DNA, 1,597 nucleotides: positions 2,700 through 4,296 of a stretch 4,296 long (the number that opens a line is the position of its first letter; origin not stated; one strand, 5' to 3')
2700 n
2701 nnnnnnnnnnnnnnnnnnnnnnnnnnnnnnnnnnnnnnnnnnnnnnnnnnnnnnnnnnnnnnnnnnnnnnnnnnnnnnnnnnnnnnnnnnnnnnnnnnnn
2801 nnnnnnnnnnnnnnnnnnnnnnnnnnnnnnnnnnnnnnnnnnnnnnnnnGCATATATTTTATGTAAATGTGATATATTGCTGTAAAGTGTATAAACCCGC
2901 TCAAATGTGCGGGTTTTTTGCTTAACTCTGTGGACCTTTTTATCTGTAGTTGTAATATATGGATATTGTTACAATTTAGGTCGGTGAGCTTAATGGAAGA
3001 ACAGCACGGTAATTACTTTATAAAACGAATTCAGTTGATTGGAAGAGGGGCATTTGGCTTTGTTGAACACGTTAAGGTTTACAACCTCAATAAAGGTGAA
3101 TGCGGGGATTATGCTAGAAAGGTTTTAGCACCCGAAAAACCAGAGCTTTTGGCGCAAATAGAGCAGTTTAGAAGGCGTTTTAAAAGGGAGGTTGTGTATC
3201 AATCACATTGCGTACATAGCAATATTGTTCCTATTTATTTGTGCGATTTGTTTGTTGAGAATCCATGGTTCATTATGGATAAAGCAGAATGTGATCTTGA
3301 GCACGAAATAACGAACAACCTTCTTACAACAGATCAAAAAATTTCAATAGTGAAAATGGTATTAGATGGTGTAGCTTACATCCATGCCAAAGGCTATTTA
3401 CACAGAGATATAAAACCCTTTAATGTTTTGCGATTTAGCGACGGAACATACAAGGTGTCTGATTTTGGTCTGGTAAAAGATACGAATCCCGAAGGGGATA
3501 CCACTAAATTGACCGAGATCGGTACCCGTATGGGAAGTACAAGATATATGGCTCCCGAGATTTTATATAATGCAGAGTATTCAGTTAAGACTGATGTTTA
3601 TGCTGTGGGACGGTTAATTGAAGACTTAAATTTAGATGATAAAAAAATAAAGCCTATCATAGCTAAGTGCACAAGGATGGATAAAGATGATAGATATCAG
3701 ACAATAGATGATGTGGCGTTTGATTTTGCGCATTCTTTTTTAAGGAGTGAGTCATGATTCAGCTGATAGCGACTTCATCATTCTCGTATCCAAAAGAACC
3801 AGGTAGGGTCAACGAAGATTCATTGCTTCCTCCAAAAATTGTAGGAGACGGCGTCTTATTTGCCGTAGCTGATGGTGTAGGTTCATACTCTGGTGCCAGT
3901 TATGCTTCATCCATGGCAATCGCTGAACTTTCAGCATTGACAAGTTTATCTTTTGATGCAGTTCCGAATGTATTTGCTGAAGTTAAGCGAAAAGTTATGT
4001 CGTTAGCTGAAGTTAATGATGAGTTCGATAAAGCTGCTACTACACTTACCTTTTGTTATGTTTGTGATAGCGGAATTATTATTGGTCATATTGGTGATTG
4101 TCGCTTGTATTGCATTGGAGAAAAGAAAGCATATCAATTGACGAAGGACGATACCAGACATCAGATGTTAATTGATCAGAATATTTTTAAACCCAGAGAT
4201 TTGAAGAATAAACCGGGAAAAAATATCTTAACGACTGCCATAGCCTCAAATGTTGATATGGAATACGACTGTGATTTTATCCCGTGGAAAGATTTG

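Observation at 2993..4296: Kinase plus PP2C phosphatase pair carried as late-operon cargo of a lambdoid prophage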

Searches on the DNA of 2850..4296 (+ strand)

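Call 4: search_dna_similar(query=window:2850-4296:+, collection=ecoli_genomes, mode=near)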
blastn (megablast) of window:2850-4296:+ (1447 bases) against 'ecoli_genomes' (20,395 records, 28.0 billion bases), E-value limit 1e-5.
Records with a match: 50; places in all: 51; records where one place covers at least 80% of the query: 49.
Genomes with a match: 50 of 5426; with a place that covers at least 80% of the query: 49. Places per genome that has any: lowest 1, median 1, highest 2. On chromosomes: 51 places; on plasmids: 0.
Best place of each record, by identity: >=99% 30; 95-99% 20.
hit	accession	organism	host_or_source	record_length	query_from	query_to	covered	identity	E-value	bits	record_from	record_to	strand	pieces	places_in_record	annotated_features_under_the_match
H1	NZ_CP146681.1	Escherichia coli strain MS 196-1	Homo sapiens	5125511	1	1447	100%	100.0%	0e+0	2673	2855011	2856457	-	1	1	serine/threonine-protein kinase | PP2C family protein-serine/threonine phosphatase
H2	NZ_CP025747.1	Escherichia coli strain ML35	missing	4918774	1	1447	100%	99.9%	0e+0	2667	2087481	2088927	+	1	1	serine/threonine-protein kinase | PP2C family protein-serine/threonine phosphatase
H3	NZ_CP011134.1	Escherichia coli VR50 strain VR50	Homo sapiens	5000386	1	1447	100%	99.9%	0e+0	2667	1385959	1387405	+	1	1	serine/threonine-protein kinase | PP2C family protein-serine/threonine phosphatase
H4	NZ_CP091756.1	Escherichia coli strain LC-1302-2020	Homo sapiens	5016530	1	1447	100%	99.9%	0e+0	2667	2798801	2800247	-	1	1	serine/threonine-protein kinase | PP2C family protein-serine/threonine phosphatase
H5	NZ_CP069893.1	Escherichia coli strain FDAARGOS_1286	Homo sapiens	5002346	1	1447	100%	99.9%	0e+0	2667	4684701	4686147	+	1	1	serine/threonine-protein kinase | PP2C family protein-serine/threonine phosphatase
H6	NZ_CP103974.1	Escherichia coli strain DLI.6n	marine sediment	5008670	1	1447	100%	99.9%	0e+0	2667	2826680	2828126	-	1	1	serine/threonine-protein kinase | PP2C family protein-serine/threonine phosphatase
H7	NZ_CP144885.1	Escherichia coli strain TC_EC10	Homo sapiens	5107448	1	1447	100%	99.9%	0e+0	2667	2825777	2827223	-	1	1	serine/threonine-protein kinase | PP2C family serine/threonine-protein phosphatase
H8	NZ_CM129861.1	Escherichia coli strain SW070919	wastewater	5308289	1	1447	100%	99.9%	0e+0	2667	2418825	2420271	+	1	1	serine/threonine-protein kinase | PP2C family protein-serine/threonine phosphatase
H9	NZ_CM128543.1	Escherichia coli strain MMC-J-0105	Homo sapiens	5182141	1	1447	100%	99.9%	0e+0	2667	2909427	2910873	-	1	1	serine/threonine-protein kinase | PP2C family protein-serine/threonine phosphatase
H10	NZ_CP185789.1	Escherichia coli strain M15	Homo sapiens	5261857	1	1447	100%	99.9%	0e+0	2667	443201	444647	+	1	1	serine/threonine-protein kinase | PP2C family protein-serine/threonine phosphatase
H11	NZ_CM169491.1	Escherichia coli strain EC10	Homo sapiens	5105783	1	1447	100%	99.9%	0e+0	2667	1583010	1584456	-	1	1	serine/threonine-protein kinase | PP2C family protein-serine/threonine phosphatase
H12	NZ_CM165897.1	Escherichia coli strain N25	Homo sapiens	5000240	1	1447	100%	99.9%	0e+0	2667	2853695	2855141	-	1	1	serine/threonine-protein kinase | PP2C family protein-serine/threonine phosphatase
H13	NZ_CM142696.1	Escherichia coli strain UID2309220041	Homo sapiens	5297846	1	1447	100%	99.9%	0e+0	2667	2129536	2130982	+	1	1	serine/threonine-protein kinase | PP2C family protein-serine/threonine phosphatase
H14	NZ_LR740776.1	Escherichia coli strain BEN2908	Gallus gallus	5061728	1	1447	100%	99.9%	0e+0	2667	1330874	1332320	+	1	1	serine/threonine-protein kinase | PP2C family protein-serine/threonine phosphatase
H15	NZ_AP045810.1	Escherichia coli strain 23CRST038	Homo sapiens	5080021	1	1447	100%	99.9%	0e+0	2667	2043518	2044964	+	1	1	serine/threonine-protein kinase | PP2C family protein-serine/threonine phosphatase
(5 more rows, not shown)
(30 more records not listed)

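Call 5: search_dna_similar(query=window:2850-4296:+, collection=phages, mode=near)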
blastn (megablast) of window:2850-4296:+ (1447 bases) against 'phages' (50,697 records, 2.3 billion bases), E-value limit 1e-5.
No match.
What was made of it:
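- Tried and rejected: (2) DNA search of the phage collection found nothing (call 5).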

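Call 6: get_annotated_region(hit=H1, flank=20000)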
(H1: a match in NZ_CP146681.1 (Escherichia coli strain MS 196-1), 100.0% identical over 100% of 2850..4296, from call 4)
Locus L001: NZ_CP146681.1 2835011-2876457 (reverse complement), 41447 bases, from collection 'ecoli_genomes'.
description: Escherichia coli strain MS 196-1 chromosome, complete genome
organism: Escherichia coli strain MS 196-1 (NCBI taxid 562)
replicon: chromosome; assembly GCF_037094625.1
host: Homo sapiens; source: Colon; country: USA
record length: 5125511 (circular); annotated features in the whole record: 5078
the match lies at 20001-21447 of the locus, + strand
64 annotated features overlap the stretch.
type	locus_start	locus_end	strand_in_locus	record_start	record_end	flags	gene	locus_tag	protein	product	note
CDS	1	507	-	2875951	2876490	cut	yciB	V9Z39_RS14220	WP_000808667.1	septation protein A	-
CDS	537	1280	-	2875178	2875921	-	yciC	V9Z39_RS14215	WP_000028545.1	YciC family protein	-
CDS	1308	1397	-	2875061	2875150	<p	-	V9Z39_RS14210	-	YkgJ family cysteine cluster protein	incomplete; partial in the middle of a contig; missing N-terminus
CDS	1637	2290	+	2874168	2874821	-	ompW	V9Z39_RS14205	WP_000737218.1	outer membrane protein OmpW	-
CDS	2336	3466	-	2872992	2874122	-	-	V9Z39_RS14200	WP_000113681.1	phage integrase Arm DNA-binding domain-containing protein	-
CDS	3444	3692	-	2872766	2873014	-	-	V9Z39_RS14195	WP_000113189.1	excisionase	-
CDS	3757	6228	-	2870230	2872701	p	-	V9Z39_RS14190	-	3'-5' exoribonuclease domain-containing protein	internal stop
CDS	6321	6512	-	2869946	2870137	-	ydfD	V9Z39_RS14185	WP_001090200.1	DUF1482 family protein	-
CDS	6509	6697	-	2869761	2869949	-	dicB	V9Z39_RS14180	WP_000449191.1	cell division inhibition protein DicB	-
CDS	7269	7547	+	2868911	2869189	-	-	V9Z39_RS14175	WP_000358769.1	hypothetical protein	-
CDS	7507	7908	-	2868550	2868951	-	-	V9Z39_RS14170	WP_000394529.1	hypothetical protein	-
CDS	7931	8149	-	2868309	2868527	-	ydfC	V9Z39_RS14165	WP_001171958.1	protein YdfC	-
CDS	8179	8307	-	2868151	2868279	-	ydfB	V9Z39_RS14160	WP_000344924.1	protein YdfB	-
CDS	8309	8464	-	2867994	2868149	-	ydfA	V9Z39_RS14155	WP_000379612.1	DUF1391 family protein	-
CDS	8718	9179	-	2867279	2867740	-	-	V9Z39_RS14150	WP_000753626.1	helix-turn-helix domain-containing protein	-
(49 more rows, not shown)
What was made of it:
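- Checked: The window matches E. coli MS 196-1 at 100%, in a lambdoid prophage inserted next to ompW (calls 4, 6).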

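Call 44: search_dna_similar(query=L001:19308-22400:+, collection=ecoli_genomes, mode=near, rows=spread, max_rows=40)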
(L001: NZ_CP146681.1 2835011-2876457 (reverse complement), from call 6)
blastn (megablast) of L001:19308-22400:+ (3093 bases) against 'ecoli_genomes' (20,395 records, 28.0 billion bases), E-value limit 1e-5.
Records with a match: 3136; places in all: 7963; records where one place covers at least 80% of the query: 49.
Genomes with a match: 3124 of 5426; with a place that covers at least 80% of the query: 49. Places per genome that has any: lowest 1, median 1, highest 13. On chromosomes: 7942 places; on plasmids: 21.
Best place of each record, by identity: >=99% 26; 95-99% 391; 90-95% 1723; 80-90% 995; 60-80% 1.
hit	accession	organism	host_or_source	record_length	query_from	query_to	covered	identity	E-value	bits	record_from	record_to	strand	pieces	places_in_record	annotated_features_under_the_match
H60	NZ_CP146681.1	Escherichia coli strain MS 196-1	Homo sapiens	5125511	1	3093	100%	100.0%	0e+0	5712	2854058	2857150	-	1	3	serine/threonine-protein kinase | PP2C family protein-serine/threonine phosphatase | bacteriophage antitermination protein Q | site-specific DNA-methyltransferase | tRNA-Arg (x2) | and 2 other names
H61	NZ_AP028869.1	Escherichia coli strain JBEHAAB-19-0176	Homo sapiens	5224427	1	3089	43%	89.9%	0e+0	1706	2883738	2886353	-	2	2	DNA-methyltransferase | bacteriophage antitermination protein Q | hypothetical protein | tRNA-Arg | tRNA-Ile | and 1 other names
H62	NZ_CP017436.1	Escherichia coli O157:H7 strain 2149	Cattle Hide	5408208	1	3091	25%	93.2%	0e+0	1131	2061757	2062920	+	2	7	bacteriophage antitermination protein Q | tRNA-Arg (x2) | tRNA-Ile | RusA family crossover junction endodeoxyribonuclease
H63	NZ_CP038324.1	Escherichia coli O157:H7 strain NE 1169-1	cattle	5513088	1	3090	25%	93.2%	0e+0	1130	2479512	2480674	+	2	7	bacteriophage antitermination protein Q | tRNA-Arg (x2) | tRNA-Ile | RusA family crossover junction endodeoxyribonuclease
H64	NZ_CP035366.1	Escherichia coli O157:H7 strain C1-057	Rectal fecal grab samples from a ...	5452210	1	3090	25%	93.2%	0e+0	1130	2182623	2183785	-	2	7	bacteriophage antitermination protein Q | tRNA-Arg (x2) | tRNA-Ile | RusA family crossover junction endodeoxyribonuclease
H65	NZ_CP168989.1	Escherichia coli strain UTME-4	beef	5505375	1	3090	25%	93.2%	0e+0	1130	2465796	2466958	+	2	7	bacteriophage antitermination protein Q | tRNA-Arg (x2) | tRNA-Ile | RusA family crossover junction endodeoxyribonuclease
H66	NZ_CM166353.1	Escherichia coli strain CH459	Homo sapiens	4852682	1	3090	25%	92.3%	0e+0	1091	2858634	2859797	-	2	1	bacteriophage antitermination protein Q | tRNA-Arg (x2) | tRNA-Ile | RusA family crossover junction endodeoxyribonuclease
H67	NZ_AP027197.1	Escherichia coli strain 02E060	Homo sapiens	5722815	1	3090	25%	91.3%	0e+0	1040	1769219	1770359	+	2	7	bacteriophage antitermination protein Q | tRNA-Ile | tRNA-Arg | RusA family crossover junction endodeoxyribonuclease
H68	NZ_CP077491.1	Escherichia coli O111:H11 strain 88-19539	bovine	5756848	1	3090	25%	91.3%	0e+0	1040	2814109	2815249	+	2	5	bacteriophage antitermination protein Q | hypothetical protein | tRNA-Ile | tRNA-Arg | RusA family crossover junction endodeoxyribonuclease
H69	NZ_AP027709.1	Escherichia coli strain PSS-15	Homo sapiens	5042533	1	724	23%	88.0%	0e+0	856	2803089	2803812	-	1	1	bacteriophage antitermination protein Q | RusA family crossover junction endodeoxyribonuclease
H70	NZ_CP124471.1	Escherichia coli strain AVS0973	wastewater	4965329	1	2987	21%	91.0%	0e+0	890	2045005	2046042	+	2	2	bacteriophage antitermination protein Q | tRNA-Lys | tRNA-Ile | RusA family crossover junction endodeoxyribonuclease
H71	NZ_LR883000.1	Escherichia coli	-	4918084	1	2987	21%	90.7%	0e+0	878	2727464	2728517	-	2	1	bacteriophage antitermination protein Q | tRNA-Ile | RusA family crossover junction endodeoxyribonuclease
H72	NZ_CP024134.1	Escherichia coli strain 14EC017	clinical patient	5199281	2491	3093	19%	98.7%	0e+0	1070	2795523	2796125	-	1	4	DNA-methyltransferase | tRNA-Arg (x2) | tRNA-Ile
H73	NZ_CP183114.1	Escherichia coli strain 492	Homo sapiens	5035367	1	2987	21%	89.3%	0e+0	828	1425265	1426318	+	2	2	bacteriophage antitermination protein Q | tRNA-Ile | RusA family crossover junction endodeoxyribonuclease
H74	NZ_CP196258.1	Escherichia coli strain AH19K002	Homo sapiens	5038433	2459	3090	20%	92.9%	0e+0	918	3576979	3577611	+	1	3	site-specific DNA-methyltransferase | tRNA-Arg (x2) | tRNA-Ile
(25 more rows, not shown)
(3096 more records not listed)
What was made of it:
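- E. coli strains that carry the cassette are polylysogens (call 44 shows many related Q regions per genome).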

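Call 45: get_annotated_region(hit=H61, flank=1500)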
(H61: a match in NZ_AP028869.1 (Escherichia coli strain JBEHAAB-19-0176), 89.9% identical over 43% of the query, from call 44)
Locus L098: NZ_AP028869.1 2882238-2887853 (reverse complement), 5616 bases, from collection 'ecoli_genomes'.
description: Escherichia coli strain JBEHAAB-19-0176 chromosome, complete genome
organism: Escherichia coli strain JBEHAAB-19-0176 (NCBI taxid 562)
replicon: chromosome; assembly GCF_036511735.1
host: Homo sapiens; source: stool; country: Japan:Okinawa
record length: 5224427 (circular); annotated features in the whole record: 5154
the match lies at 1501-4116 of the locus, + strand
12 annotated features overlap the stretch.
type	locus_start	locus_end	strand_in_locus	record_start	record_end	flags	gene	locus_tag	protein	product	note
CDS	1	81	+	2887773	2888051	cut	-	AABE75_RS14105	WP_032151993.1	hypothetical protein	-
CDS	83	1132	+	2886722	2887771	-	-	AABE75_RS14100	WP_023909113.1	DUF968 domain-containing protein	-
CDS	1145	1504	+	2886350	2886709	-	-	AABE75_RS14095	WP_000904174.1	RusA family crossover junction endodeoxyribonuclease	-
CDS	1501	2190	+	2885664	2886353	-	-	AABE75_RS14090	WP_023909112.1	bacteriophage antitermination protein Q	-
CDS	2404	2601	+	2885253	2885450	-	-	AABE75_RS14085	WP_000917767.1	hypothetical protein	-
CDS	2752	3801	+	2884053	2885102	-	-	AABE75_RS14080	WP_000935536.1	DNA-methyltransferase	-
tRNA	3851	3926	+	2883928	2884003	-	-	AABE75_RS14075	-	tRNA-Ile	-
tRNA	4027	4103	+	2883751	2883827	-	-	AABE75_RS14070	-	tRNA-Arg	-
CDS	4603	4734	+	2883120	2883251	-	-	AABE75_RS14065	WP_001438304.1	DUF3927 family protein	-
CDS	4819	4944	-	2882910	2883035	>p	-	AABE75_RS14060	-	hypothetical protein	incomplete; partial in the middle of a contig; missing C-terminus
CDS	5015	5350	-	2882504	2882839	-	-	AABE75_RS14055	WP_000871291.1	anti-adapter protein IraM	-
CDS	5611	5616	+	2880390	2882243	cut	-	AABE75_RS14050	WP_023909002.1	SASA family carbohydrate esterase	-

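Call 46: get_annotated_region(hit=H62, flank=1500)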
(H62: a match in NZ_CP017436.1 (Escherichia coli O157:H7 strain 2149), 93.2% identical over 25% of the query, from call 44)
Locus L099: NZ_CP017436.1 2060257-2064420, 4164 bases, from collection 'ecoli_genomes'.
description: Escherichia coli O157:H7 strain 2149 chromosome, complete genome
organism: Escherichia coli O157:H7 strain 2149 (NCBI taxid 83334)
replicon: chromosome; assembly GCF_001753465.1
host: -; source: Cattle Hide; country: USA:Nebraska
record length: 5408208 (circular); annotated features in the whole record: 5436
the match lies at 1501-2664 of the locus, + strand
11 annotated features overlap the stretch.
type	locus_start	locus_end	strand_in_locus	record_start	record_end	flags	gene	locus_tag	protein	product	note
CDS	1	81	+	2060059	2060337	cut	-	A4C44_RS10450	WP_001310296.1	hypothetical protein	-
CDS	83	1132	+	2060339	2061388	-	-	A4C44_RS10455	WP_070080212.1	DUF968 domain-containing protein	-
CDS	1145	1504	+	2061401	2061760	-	-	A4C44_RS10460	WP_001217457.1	RusA family crossover junction endodeoxyribonuclease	-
CDS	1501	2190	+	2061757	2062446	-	-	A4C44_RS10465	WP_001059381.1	bacteriophage antitermination protein Q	-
tRNA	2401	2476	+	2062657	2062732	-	-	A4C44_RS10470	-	tRNA-Ile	-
tRNA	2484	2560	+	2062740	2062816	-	-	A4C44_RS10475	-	tRNA-Arg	-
tRNA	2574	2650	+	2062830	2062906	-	-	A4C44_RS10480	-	tRNA-Arg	-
CDS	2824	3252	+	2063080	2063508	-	-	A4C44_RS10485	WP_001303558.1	tellurite resistance TerB family protein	-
CDS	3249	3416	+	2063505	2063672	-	-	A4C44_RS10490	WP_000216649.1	DUF3927 family protein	-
CDS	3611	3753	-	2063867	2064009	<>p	-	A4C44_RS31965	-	hypothetical protein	frameshifted; internal stop; incomplete; partial in the middle of a contig; missing N-terminus and C-terminus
CDS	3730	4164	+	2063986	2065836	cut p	-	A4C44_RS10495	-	DUF6645 domain-containing protein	internal stop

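Call 55: search_dna_similar(query=L001:20001-21800:+, collection=ecoli_genomes, mode=near, max_rows=60)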
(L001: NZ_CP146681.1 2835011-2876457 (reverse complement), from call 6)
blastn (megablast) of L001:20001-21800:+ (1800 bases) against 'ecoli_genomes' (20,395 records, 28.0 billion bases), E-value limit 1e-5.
Records with a match: 50; places in all: 51; records where one place covers at least 80% of the query: 49.
Genomes with a match: 50 of 5426; with a place that covers at least 80% of the query: 49. Places per genome that has any: lowest 1, median 1, highest 2. On chromosomes: 51 places; on plasmids: 0.
Best place of each record, by identity: >=99% 30; 95-99% 19; 90-95% 1.
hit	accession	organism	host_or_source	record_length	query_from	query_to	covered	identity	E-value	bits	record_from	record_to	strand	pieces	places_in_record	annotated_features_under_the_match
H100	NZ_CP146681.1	Escherichia coli strain MS 196-1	Homo sapiens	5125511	1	1800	100%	100.0%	0e+0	3325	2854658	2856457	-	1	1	serine/threonine-protein kinase | PP2C family protein-serine/threonine phosphatase | site-specific DNA-methyltransferase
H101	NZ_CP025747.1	Escherichia coli strain ML35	missing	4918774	1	1800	100%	99.9%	0e+0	3319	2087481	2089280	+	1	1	serine/threonine-protein kinase | PP2C family protein-serine/threonine phosphatase | site-specific DNA-methyltransferase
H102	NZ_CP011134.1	Escherichia coli VR50 strain VR50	Homo sapiens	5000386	1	1800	100%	99.9%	0e+0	3319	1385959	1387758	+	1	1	serine/threonine-protein kinase | PP2C family protein-serine/threonine phosphatase | site-specific DNA-methyltransferase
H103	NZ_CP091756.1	Escherichia coli strain LC-1302-2020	Homo sapiens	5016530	1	1800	100%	99.9%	0e+0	3319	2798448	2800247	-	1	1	serine/threonine-protein kinase | PP2C family protein-serine/threonine phosphatase | site-specific DNA-methyltransferase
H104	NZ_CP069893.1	Escherichia coli strain FDAARGOS_1286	Homo sapiens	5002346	1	1800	100%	99.9%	0e+0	3319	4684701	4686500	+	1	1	serine/threonine-protein kinase | PP2C family protein-serine/threonine phosphatase | site-specific DNA-methyltransferase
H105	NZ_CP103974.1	Escherichia coli strain DLI.6n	marine sediment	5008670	1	1800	100%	99.9%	0e+0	3319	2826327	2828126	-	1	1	serine/threonine-protein kinase | PP2C family protein-serine/threonine phosphatase | DNA methyltransferase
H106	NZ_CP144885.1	Escherichia coli strain TC_EC10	Homo sapiens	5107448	1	1800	100%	99.9%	0e+0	3319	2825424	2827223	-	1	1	serine/threonine-protein kinase | PP2C family serine/threonine-protein phosphatase | site-specific DNA-methyltransferase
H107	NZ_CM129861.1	Escherichia coli strain SW070919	wastewater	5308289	1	1800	100%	99.9%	0e+0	3319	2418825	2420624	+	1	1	serine/threonine-protein kinase | PP2C family protein-serine/threonine phosphatase | site-specific DNA-methyltransferase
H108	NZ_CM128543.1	Escherichia coli strain MMC-J-0105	Homo sapiens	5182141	1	1800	100%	99.9%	0e+0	3319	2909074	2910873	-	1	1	serine/threonine-protein kinase | PP2C family protein-serine/threonine phosphatase | site-specific DNA-methyltransferase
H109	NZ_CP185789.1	Escherichia coli strain M15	Homo sapiens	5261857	1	1800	100%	99.9%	0e+0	3319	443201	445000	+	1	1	serine/threonine-protein kinase | PP2C family protein-serine/threonine phosphatase | site-specific DNA-methyltransferase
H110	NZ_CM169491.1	Escherichia coli strain EC10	Homo sapiens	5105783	1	1800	100%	99.9%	0e+0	3319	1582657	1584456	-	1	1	serine/threonine-protein kinase | PP2C family protein-serine/threonine phosphatase | DNA methyltransferase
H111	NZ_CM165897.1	Escherichia coli strain N25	Homo sapiens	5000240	1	1800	100%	99.9%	0e+0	3319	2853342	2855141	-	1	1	serine/threonine-protein kinase | PP2C family protein-serine/threonine phosphatase | DNA methyltransferase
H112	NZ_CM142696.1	Escherichia coli strain UID2309220041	Homo sapiens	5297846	1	1800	100%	99.9%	0e+0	3319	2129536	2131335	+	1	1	serine/threonine-protein kinase | PP2C family protein-serine/threonine phosphatase | site-specific DNA-methyltransferase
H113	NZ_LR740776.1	Escherichia coli strain BEN2908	Gallus gallus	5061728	1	1800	100%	99.9%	0e+0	3319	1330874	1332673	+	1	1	serine/threonine-protein kinase | PP2C family protein-serine/threonine phosphatase | site-specific DNA-methyltransferase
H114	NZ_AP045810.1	Escherichia coli strain 23CRST038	Homo sapiens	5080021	1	1800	100%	99.9%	0e+0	3319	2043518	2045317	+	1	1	serine/threonine-protein kinase | PP2C family protein-serine/threonine phosphatase | DNA methyltransferase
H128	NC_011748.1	Escherichia coli 55989 strain 55989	-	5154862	1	1800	100%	99.8%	0e+0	3302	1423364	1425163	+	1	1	serine/threonine-protein kinase | PP2C family protein-serine/threonine phosphatase | site-specific DNA-methyltransferase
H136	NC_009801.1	Escherichia coli O139:H28 str. E24377A strain E24377A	-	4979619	1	1796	100%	95.2%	0e+0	2839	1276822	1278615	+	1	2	serine/threonine-protein kinase | PP2C family protein-serine/threonine phosphatase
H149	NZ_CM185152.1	Escherichia coli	Human feces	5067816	1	1800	69%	99.8%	0e+0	2292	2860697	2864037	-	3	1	IS3 family transposase | IS1 family transposase | PP2C family protein-serine/threonine phosphatase | hypothetical protein | DNA methyltransferase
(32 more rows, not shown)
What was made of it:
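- Carriers include the pathotype strains 55989 (EAEC), E24377A (ETEC) and BEN2908 (APEC) (call 55).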

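Call 56: get_annotated_region(hit=H136, flank=12000)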
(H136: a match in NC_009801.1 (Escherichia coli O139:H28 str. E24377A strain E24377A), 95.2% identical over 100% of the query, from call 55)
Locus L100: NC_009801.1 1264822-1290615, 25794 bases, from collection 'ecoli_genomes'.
description: Escherichia coli O139:H28 str. E24377A, complete sequence
organism: Escherichia coli O139:H28 str. E24377A strain E24377A (NCBI taxid 331111)
replicon: chromosome; assembly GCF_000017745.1
host: -; source: -; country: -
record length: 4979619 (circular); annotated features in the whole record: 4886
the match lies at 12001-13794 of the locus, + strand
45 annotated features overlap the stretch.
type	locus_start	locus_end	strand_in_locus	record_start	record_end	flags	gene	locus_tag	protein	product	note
CDS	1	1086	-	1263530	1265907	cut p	-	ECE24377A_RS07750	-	3'-5' exoribonuclease domain-containing protein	frameshifted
CDS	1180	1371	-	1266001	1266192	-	ydfD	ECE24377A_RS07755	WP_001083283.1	lysis protein YdfD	-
CDS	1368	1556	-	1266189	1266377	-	dicB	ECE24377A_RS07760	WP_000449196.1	cell division inhibition protein DicB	-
CDS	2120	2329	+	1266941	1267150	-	-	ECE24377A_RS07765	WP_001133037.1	hypothetical protein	-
CDS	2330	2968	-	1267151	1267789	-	-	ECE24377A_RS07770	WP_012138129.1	hypothetical protein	-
CDS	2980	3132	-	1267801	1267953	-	-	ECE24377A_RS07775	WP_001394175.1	DUF1391 family protein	-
CDS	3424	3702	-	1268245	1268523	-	-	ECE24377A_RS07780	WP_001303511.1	type II toxin-antitoxin system RelE/ParE family toxin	-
CDS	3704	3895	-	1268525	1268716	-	relB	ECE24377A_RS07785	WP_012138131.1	type II toxin-antitoxin system RelB family antitoxin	-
CDS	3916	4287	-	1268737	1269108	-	-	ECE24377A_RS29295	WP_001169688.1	hypothetical protein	-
CDS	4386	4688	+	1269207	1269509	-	-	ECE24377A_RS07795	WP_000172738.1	transcriptional regulator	-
CDS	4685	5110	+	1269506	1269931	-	-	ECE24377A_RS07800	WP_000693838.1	toxin YdaT family protein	-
CDS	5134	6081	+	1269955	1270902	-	-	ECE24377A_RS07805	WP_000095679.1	helix-turn-helix domain-containing protein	-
CDS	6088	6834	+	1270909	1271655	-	-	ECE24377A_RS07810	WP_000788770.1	ATP-binding protein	-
CDS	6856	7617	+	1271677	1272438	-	-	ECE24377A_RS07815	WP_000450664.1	DUF1627 domain-containing protein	-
CDS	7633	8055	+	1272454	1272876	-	-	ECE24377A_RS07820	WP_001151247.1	DUF977 family protein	-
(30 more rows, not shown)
